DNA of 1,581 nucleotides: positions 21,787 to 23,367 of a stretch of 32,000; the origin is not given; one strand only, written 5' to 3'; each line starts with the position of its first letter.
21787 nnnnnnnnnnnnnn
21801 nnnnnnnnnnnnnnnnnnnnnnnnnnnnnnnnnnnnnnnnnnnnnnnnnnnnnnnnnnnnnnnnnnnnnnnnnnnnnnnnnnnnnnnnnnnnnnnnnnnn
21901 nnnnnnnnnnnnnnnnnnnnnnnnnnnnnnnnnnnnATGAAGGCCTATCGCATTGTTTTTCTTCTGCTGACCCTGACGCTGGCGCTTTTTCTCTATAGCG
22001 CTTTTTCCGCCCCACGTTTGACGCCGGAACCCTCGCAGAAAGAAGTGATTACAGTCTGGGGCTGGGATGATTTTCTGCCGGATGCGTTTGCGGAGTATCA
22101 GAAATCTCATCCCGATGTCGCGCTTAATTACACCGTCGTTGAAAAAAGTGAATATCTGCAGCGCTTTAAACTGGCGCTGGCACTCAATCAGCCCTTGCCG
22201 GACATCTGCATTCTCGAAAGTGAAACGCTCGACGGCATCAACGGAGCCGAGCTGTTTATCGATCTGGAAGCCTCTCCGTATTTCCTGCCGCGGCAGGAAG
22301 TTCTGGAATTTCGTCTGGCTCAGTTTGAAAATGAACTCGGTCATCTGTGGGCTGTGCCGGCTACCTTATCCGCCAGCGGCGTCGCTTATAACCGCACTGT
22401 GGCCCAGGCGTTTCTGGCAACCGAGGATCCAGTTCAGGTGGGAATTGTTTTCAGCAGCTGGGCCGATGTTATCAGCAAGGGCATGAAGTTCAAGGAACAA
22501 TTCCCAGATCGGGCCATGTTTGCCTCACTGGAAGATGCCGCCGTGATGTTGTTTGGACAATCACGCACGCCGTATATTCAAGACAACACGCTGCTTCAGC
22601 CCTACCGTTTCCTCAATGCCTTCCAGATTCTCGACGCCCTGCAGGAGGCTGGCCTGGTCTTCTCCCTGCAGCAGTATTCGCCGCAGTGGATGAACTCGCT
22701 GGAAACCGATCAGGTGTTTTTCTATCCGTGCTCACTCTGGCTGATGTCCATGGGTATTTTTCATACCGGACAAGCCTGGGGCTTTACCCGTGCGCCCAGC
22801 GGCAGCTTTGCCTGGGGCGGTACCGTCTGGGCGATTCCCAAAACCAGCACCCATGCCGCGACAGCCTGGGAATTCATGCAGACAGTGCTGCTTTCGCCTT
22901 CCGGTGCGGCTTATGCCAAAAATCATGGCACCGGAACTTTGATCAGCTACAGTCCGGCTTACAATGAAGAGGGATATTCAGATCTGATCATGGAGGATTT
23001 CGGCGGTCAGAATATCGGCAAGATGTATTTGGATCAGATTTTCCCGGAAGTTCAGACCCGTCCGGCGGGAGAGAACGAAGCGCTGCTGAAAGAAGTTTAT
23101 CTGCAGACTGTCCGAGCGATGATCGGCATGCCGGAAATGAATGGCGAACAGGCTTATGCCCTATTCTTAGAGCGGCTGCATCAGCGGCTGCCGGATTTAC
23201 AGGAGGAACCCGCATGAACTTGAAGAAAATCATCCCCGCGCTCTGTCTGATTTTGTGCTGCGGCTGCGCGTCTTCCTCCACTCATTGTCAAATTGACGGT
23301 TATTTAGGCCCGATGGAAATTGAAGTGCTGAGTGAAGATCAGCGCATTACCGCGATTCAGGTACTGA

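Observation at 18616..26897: Sugar-type three-component sensor (AraC-type RR + YesM-type kinase + transporter-less SBP) translationally coupled to two extracytoplasmic flavin reductases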

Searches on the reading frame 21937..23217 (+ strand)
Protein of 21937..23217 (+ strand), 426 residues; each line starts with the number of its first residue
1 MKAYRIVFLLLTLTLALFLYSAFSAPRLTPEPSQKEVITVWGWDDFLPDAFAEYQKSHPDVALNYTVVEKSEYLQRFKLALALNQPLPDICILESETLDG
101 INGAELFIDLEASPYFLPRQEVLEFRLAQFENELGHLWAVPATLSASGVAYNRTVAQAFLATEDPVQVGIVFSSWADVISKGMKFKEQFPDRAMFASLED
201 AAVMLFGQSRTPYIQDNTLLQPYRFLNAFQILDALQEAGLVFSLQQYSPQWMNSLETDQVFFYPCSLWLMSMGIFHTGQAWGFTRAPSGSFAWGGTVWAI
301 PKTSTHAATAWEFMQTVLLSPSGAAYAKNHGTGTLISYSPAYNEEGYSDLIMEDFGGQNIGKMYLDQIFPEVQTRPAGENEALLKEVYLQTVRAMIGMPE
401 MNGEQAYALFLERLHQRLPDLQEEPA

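Call 3: search_protein_families(library=pfam, proteins=[window:21937-23217:+], max_evalue=0.01)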
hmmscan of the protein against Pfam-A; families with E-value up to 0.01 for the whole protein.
window:21937-23217:+ (426 aa): 2 families
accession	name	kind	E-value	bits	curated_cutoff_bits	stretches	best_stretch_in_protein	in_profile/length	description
PF13416.11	SBP_bac_8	-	3.3e-15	57.1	27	1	50-334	2-258/279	Bacterial extracellular solute-binding protein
PF01547.30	SBP_bac_1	-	3.4e-11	44.2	26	1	46-318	9-301/307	Bacterial extracellular solute-binding protein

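Call 10: find_encoding_contigs(protein=window:21937-23217:+, flank=10000, max_places=6)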
Protein window:21937-23217:+ (426 aa): no gene with exactly this product is on record in the collection.

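Call 13: find_homologous_proteins(query=window:21937-23217:+, max_evalue=0.00001)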
Query window:21937-23217:+ (426 aa): 13 proteins with E <= 0.00001 among 7304 candidates.
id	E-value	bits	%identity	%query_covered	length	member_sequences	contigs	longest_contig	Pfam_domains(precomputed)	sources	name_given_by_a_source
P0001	1.3e-284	962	99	100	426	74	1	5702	PF13416.12,PF01547.31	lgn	-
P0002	2.8e-187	641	89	78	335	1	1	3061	PF13416.12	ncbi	ncbi:MAG: extracellular solute-binding protein, partial [Holdemania massiliensis]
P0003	8.2e-149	514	53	98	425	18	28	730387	PF13416.12,PF01547.31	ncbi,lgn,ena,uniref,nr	ncbi:ABC transporter substrate-binding protein [Dielma fastidiosa]|uniref:ABC transporter substrate-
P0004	6.5e-147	508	51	98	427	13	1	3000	PF13416.12,PF01547.31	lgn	-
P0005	7.8e-145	501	50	98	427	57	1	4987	PF13416.12,PF01547.31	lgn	-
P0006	2.3e-143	496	51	98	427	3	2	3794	PF13416.12,PF01547.31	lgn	-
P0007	7.4e-140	485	48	98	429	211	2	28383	PF13416.12,PF01547.31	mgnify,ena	mgnify:FL=1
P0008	2.0e-137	477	53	91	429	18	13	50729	PF13416.12,PF01547.31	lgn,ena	-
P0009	4.5e-137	476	49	99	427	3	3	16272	PF13416.12,PF01547.31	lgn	-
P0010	2.0e-134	467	49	91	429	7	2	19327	PF13416.12,PF01547.31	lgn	-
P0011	2.2e-122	427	48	93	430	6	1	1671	PF13416.12,PF01547.31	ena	-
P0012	2.5e-64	236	30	90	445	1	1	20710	PF13416.12,PF01547.31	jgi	jgi:multiple sugar transport system substrate-binding protein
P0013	7.0e-62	228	57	40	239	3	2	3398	-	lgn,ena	-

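Call 14: find_encoding_contigs(protein=P0003, flank=9000, max_places=3)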
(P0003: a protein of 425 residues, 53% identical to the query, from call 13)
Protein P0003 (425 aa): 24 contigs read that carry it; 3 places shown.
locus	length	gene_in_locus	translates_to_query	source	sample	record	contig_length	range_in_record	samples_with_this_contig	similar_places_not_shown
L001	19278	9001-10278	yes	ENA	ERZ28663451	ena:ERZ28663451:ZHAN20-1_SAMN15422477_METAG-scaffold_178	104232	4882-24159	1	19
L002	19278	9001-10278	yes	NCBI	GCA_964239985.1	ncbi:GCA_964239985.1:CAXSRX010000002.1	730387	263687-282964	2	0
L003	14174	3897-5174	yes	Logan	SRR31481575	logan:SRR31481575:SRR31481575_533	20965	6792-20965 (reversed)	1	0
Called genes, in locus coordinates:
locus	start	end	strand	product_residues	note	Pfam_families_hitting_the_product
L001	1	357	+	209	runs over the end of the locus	PF22564:HAAS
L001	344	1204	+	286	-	PF13349:DUF4097 (weak)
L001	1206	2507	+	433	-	PF03572:Peptidase_S41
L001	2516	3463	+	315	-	PF13349:DUF4097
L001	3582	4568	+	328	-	-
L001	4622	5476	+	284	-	PF01171:ATP_bind_3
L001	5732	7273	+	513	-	PF00072:Response_reg, PF12833:HTH_18, PF00165:HTH_AraC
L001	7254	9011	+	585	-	PF00672:HAMP, PF06580:His_kinase, PF02518:HATPase_c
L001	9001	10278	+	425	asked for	PF01547:SBP_bac_1 (weak), PF13416:SBP_bac_8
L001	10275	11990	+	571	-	PF04205:FMN_bind, PF01946:Thi4 (weak), PF00890:FAD_binding_2, PF01266:DAO, PF03486:HI0933_like (weak), PF07992:Pyr_redox_2 (weak), PF12831:FAD_oxidored, PF13450:NAD_binding_8 (weak), +2 more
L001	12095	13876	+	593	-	PF01494:FAD_binding_3 (weak), PF03486:HI0933_like, PF07992:Pyr_redox_2 (faint), PF00890:FAD_binding_2, PF01134:GIDA (faint), PF01266:DAO, PF12831:FAD_oxidored, PF04205:FMN_bind, +1 more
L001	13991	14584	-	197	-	PF01381:HTH_3, PF13443:HTH_26 (weak), PF13560:HTH_31, PF00717:Peptidase_S24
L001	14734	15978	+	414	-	PF00817:IMS, PF21999:IMS_HHH_1 (weak), PF11799:IMS_C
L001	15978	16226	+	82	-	-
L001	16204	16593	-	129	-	PF00903:Glyoxalase, PF22677:Ble-like_N (weak)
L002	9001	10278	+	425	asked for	PF01547:SBP_bac_1 (weak), PF13416:SBP_bac_8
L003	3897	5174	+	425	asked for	PF01547:SBP_bac_1 (weak), PF13416:SBP_bac_8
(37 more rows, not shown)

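Call 15: find_encoding_contigs(protein=P0007, flank=9000, max_places=2)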
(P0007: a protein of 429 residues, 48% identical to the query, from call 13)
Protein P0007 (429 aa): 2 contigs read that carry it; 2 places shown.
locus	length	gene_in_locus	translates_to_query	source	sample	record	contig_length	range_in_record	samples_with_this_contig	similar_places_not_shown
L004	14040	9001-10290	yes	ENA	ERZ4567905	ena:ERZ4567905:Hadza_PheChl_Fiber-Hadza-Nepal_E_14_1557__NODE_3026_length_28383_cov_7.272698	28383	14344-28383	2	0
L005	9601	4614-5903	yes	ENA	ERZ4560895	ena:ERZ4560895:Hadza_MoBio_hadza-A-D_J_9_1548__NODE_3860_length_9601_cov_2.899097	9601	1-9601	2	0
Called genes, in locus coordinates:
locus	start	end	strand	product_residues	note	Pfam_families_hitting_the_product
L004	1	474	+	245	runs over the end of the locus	PF03609:EII-Sor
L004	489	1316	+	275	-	PF03613:EIID-AGA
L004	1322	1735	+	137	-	PF03610:EIIA-man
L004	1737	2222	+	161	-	PF03830:PTSIIB_sorb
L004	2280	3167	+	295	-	PF22198:GKRP_SIS_2 (weak), PF22645:GKRP_SIS_N, PF01380:SIS, PF20741:GKRP-like_C (faint)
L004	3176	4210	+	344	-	PF00144:Beta-lactamase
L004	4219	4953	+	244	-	PF13580:SIS_2, PF01380:SIS (faint)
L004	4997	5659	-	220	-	-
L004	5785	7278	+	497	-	PF00072:Response_reg, PF12833:HTH_18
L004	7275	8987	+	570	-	PF00672:HAMP, PF06580:His_kinase, PF02518:HATPase_c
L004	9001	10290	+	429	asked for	PF01547:SBP_bac_1 (faint), PF13416:SBP_bac_8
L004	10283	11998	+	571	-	PF04205:FMN_bind, PF01946:Thi4 (weak), PF00890:FAD_binding_2, PF01266:DAO, PF03486:HI0933_like, PF07992:Pyr_redox_2, PF12831:FAD_oxidored, PF13450:NAD_binding_8 (weak), +4 more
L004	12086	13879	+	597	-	PF00890:FAD_binding_2, PF01134:GIDA (faint), PF01266:DAO, PF01494:FAD_binding_3 (weak), PF03486:HI0933_like, PF07992:Pyr_redox_2 (weak), PF12831:FAD_oxidored, PF04205:FMN_bind, +1 more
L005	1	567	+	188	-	?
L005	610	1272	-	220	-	-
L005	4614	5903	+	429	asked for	PF01547:SBP_bac_1 (faint), PF13416:SBP_bac_8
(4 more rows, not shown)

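Call 16: find_encoding_contigs(protein=P0008, flank=9000, max_places=2)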
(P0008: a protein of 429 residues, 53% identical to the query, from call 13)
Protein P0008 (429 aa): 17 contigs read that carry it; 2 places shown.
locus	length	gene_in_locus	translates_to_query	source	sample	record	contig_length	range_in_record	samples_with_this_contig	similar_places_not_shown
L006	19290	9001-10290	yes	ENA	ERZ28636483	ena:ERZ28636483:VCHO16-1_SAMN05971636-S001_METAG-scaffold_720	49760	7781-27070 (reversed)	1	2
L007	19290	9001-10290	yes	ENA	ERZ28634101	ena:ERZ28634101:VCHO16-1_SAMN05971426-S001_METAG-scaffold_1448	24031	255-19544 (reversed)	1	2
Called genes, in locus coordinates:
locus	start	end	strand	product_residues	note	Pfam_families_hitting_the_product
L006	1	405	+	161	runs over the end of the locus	PF01257:2Fe-2S_thioredx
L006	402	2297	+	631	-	PF01257:2Fe-2S_thioredx (weak), PF01512:Complex1_51K, PF10531:SLBB (weak), PF10589:NADH_4Fe-4S, PF00037:Fer4 (weak), PF14697:Fer4_21, PF12838:Fer4_7, PF13187:Fer4_9, +4 more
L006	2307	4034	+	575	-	PF13510:Fer2_4, PF10588:NADH-G_4Fe-4S_3, PF12838:Fer4_7, PF13237:Fer4_10 (weak), PF14697:Fer4_21, PF22117:Fer4_Nqo3 (weak), PF02906:Fe_hyd_lg_C, PF02256:Fe_hyd_SSU, +4 more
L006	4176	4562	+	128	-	PF10694:DUF2500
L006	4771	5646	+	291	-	PF02588:YitT_membrane, PF10035:DUF2179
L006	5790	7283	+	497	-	PF00072:Response_reg, PF00165:HTH_AraC (faint), PF12833:HTH_18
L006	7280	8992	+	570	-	PF00672:HAMP, PF06580:His_kinase, PF02518:HATPase_c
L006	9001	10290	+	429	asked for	PF01547:SBP_bac_1 (faint), PF13416:SBP_bac_8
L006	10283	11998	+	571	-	PF04205:FMN_bind, PF13738:Pyr_redox_3 (faint), PF01946:Thi4 (faint), PF00890:FAD_binding_2, PF01266:DAO, PF03486:HI0933_like, PF07992:Pyr_redox_2, PF12831:FAD_oxidored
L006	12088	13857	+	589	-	PF01494:FAD_binding_3, PF01946:Thi4 (weak), PF03486:HI0933_like, PF07992:Pyr_redox_2 (faint), PF00890:FAD_binding_2, PF01266:DAO, PF12831:FAD_oxidored, PF04205:FMN_bind, +2 more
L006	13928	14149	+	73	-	-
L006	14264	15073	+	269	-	PF00376:MerR, PF13411:MerR_1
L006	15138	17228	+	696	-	PF04205:FMN_bind, PF04205:FMN_bind, PF00890:FAD_binding_2, PF01266:DAO (weak), PF03486:HI0933_like (weak), PF07992:Pyr_redox_2, PF13450:NAD_binding_8, PF01593:Amino_oxidase (weak), +6 more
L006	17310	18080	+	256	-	PF00702:Hydrolase, PF08282:Hydrolase_3, PF05116:S6PP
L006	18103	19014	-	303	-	PF03547:Mem_trans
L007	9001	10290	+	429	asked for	PF01547:SBP_bac_1 (faint), PF13416:SBP_bac_8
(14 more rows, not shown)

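Call 27: find_encoding_contigs(protein=P0012, flank=9000, max_places=2)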
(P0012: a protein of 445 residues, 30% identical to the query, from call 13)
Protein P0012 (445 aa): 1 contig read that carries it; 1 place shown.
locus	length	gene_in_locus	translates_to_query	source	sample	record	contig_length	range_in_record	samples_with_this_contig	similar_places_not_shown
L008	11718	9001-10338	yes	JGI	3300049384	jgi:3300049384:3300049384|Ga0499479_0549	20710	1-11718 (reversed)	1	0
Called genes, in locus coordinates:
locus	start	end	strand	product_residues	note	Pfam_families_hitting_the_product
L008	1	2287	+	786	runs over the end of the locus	PF02901:PFL-like, PF01228:Gly_radical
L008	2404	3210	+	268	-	PF03446:NAD_binding_2 (faint), PF03807:F420_oxidored, PF14748:P5CR_dimer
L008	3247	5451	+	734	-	PF21152:YgjK_N, PF17389:Bac_rhamnosid6H (faint), PF22422:MGH1-like_GH, PF01204:Trehalase, PF03200:Glyco_hydro_63 (weak)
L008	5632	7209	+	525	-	PF00072:Response_reg, PF00165:HTH_AraC (weak), PF12833:HTH_18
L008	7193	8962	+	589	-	PF02743:dCache_1, PF00672:HAMP, PF06580:His_kinase, PF02518:HATPase_c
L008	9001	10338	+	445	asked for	PF01547:SBP_bac_1, PF13416:SBP_bac_8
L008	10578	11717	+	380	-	?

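Call 29: find_related_loci(query=A1, collection=genome_contigs, flank=8000)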
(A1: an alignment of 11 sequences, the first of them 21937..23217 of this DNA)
Query A1 (426 aa) in genome_contigs; peptide patterns used: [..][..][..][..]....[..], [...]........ (x = any residue, [..] = any of these).
50 stretches matched a pattern; 5 encode a relative of the query (tblastn E <= 1e-3); 5 distinct loci.
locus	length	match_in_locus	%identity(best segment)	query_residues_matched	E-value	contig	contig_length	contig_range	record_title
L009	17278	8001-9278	99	1-426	0e+0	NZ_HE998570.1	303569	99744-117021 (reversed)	Holdemania massiliensis AP2, whole genome shotgun sequence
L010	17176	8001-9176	87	35-426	0e+0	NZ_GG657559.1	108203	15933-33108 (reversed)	Holdemania filiformis DSM 12042 Scfld8, whole genome shotgun sequence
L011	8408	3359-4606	50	7-422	4e-150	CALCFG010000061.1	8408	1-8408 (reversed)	MAG TPA_asm: uncultured Erysipelotrichaceae bacterium isolate ERR318692_bin.85_CONCOCT_v1.1_MAG genome assembly, contig:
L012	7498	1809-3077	49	5-423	5e-148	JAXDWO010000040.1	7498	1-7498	MAG: Bulleidia sp. isolate SUG2308 k141_1027753, whole genome shotgun sequence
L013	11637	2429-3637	47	17-424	2e-125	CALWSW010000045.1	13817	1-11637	MAG: uncultured Christensenellaceae bacterium isolate BRZ_EG__bin18 genome assembly, contig: BRZ_EG__NODE_6207_length_13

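Call 33: find_homologous_proteins(query=A1, max_evalue=1e-10)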
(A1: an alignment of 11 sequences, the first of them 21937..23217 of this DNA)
Query A1 (11 sequences) (426 aa, profile of the alignment): 16 proteins with E <= 1e-10 among 8000 candidates.
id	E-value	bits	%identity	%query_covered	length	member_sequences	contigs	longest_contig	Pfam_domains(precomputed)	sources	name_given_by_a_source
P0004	4.0e-219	746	51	98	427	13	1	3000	PF13416.12,PF01547.31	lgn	-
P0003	5.0e-216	735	53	98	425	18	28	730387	PF13416.12,PF01547.31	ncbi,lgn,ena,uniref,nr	ncbi:ABC transporter substrate-binding protein [Dielma fastidiosa]|uniref:ABC transporter substrate-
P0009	2.6e-215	733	49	99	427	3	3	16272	PF13416.12,PF01547.31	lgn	-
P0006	3.7e-214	729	51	98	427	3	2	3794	PF13416.12,PF01547.31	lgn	-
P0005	4.4e-211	719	50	98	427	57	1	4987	PF13416.12,PF01547.31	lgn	-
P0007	8.9e-206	702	48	98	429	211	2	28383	PF13416.12,PF01547.31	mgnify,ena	mgnify:FL=1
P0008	4.7e-205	699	53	91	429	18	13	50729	PF13416.12,PF01547.31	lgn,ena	-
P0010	5.3e-203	693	49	91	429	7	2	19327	PF13416.12,PF01547.31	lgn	-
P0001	3.3e-196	670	99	100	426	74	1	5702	PF13416.12,PF01547.31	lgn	-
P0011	1.2e-188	645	48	93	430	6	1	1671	PF13416.12,PF01547.31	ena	-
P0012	3.7e-171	588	30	90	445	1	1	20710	PF13416.12,PF01547.31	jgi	jgi:multiple sugar transport system substrate-binding protein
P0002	1.0e-134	468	89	78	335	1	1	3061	PF13416.12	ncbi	ncbi:MAG: extracellular solute-binding protein, partial [Holdemania massiliensis]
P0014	1.4e-113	398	31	97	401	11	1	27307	-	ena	-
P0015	3.0e-106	374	88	55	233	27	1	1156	PF13416.12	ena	-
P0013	7.8e-87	310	57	40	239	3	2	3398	-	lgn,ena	-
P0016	2.1e-79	285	29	79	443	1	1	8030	PF13416.12,PF01547.31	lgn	-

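Call 34: find_encoding_contigs(protein=P0014, flank=9000, max_places=2)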
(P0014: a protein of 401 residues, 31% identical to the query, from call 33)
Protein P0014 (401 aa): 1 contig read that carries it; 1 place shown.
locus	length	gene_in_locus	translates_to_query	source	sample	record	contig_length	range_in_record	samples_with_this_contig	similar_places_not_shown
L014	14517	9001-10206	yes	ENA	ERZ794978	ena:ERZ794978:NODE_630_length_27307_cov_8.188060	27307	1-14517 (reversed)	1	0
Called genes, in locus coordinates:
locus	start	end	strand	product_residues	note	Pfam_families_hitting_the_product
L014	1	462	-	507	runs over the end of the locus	PF03023:MurJ, PF01554:MatE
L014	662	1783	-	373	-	PF01554:MatE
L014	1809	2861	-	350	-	PF02449:Glyco_hydro_42, PF08532:Glyco_hydro_42M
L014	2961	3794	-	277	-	PF00528:BPD_transp_1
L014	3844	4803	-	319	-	PF00528:BPD_transp_1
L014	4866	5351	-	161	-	PF01547:SBP_bac_1, PF13416:SBP_bac_8 (weak)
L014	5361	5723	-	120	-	-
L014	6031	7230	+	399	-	PF00072:Response_reg, PF00165:HTH_AraC, PF12833:HTH_18, PF00165:HTH_AraC (weak)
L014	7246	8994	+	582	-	PF00672:HAMP, PF06580:His_kinase, PF02518:HATPase_c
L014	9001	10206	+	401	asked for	-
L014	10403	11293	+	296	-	-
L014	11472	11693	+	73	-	-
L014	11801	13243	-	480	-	PF00884:Sulfatase, PF01663:Phosphodiest, PF16347:SGSH_C (weak)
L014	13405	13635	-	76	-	PF00165:HTH_AraC (weak), PF12833:HTH_18, PF00165:HTH_AraC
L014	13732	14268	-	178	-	PF02311:AraC_binding, PF07883:Cupin_2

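Call 35: find_encoding_contigs(protein=P0016, flank=9000, max_places=2)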
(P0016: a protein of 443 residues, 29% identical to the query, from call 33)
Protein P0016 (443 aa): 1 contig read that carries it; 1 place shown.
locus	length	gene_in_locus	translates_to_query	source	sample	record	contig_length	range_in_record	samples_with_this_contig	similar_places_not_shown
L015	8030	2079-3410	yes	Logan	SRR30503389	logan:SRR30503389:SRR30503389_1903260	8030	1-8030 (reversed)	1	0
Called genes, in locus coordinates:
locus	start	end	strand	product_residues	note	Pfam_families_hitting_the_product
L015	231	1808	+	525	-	PF04616:Glyco_hydro_43, PF17851:GH43_C2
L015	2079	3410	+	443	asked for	PF01547:SBP_bac_1, PF13416:SBP_bac_8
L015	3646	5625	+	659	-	PF02743:dCache_1, PF00672:HAMP, PF07228:SpoIIE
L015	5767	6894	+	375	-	PF01551:Peptidase_M23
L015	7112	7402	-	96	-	-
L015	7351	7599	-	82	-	PF03966:Trm112p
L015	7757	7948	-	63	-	-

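Call 41: search_solved_structures(query=A1, max_evalue=0.01)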
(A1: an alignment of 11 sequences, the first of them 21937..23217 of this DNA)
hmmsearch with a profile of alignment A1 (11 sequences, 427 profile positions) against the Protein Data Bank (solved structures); distinct sequences matched with E-value up to 0.01: 34.
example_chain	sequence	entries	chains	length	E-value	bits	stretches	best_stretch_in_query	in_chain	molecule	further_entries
5ixp_A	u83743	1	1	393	5.2e-28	101.1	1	39-395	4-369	Extracellular solute-binding protein family 1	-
8bfy_A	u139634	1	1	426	9e-20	74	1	52-367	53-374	Putative secreted cellobiose-binding (Transport system associated)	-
6rjy_A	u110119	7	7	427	1.8e-06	30.1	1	50-157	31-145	Arabino-oligosaccharids-binding protein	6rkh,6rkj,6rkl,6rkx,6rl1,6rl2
4gl0_A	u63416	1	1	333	9.5e-06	27.8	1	34-156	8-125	Lmo0810 protein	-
6lce_A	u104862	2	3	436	1.1e-05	27.6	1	36-347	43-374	ABC transporter substrate binding component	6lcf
7bvt_A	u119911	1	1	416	1.5e-05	27.1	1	38-158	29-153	Hypothetical sugar ABC-transporter sugar binding protein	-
6h0h_A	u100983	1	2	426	1.9e-05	26.7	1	32-349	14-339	Probable solute binding protein of ABC transporter system for sugars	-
6q5g_A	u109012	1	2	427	1.9e-05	26.7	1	32-349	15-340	Sugar ABC transporter substrate-binding protein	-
4r6h_A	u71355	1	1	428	2.4e-05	26.4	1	22-160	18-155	Solute binding protein MsmE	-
8art_A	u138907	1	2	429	0.0003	22.8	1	51-160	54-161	Putative secreted maltose-binding protein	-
4r9f_A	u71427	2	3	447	0.00049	22.1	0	5-159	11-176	MBP1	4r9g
3jzj_A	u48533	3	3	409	0.0005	22.1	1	38-179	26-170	Acarbose/maltose binding protein GacH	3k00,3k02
3k01_A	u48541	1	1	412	0.00054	22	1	38-179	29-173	Acarbose/maltose binding protein GacH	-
4zza_A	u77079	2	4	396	0.00094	21.2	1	47-167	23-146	Sugar binding protein of ABC transporter system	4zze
4zs9_A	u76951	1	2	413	0.001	21.1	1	47-167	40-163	Sugar binding protein of ABC transporter system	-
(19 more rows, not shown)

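Call 50: predict_structure(alignment_id=A1)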
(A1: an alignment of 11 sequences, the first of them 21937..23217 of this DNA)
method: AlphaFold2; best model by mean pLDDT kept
length: 426 residues; sequences in the alignment: 11
mean_pLDDT: 63.7   pTM: 0.53
mean pLDDT of the five models: 63.7, 61.0, 56.3, 54.5, 46.2
residues with pLDDT >= 90: 38; 70-90: 143; 50-70: 125; < 50: 120
segments of 3 or more residues with pLDDT < 50: 25-33, 145-147, 198-231, 244-251, 267-269, 271-273, 288-294, 331-334, 345-377, 391-397
pLDDT, mean of each block of 10 residues (from residue 1): 75 82 46 72 78 86 87 79 86 65 77 86 61 81 57 85 72 62 82 62 33 33 36 56 44 62 58 52 55 64 92 84 62 54 46 28 36 50 61 46 60 82 58
secondary structure, 60 per line:
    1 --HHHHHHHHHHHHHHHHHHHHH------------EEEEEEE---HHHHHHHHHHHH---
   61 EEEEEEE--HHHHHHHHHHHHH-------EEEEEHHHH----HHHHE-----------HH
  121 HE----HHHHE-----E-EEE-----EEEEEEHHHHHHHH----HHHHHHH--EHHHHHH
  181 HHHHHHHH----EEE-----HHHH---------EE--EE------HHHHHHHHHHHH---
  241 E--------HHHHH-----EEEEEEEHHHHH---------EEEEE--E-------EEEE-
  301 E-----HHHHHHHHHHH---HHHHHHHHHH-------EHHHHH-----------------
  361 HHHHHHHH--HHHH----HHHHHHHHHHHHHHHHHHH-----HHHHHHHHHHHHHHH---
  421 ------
elements in order: H3-23 E36-42 H46-57 E61-67 H70-82 E90-94 H95-98 H103-106 H127-130 E139-141 E147-152 H153-160 H165-171 H175-188 E193-195 H201-204 H226-237 H250-254 E260-266 H267-271 E281-285 E296-299 H307-317 H321-330 H339-343 H361-368 H371-374 H379-397 H403-417
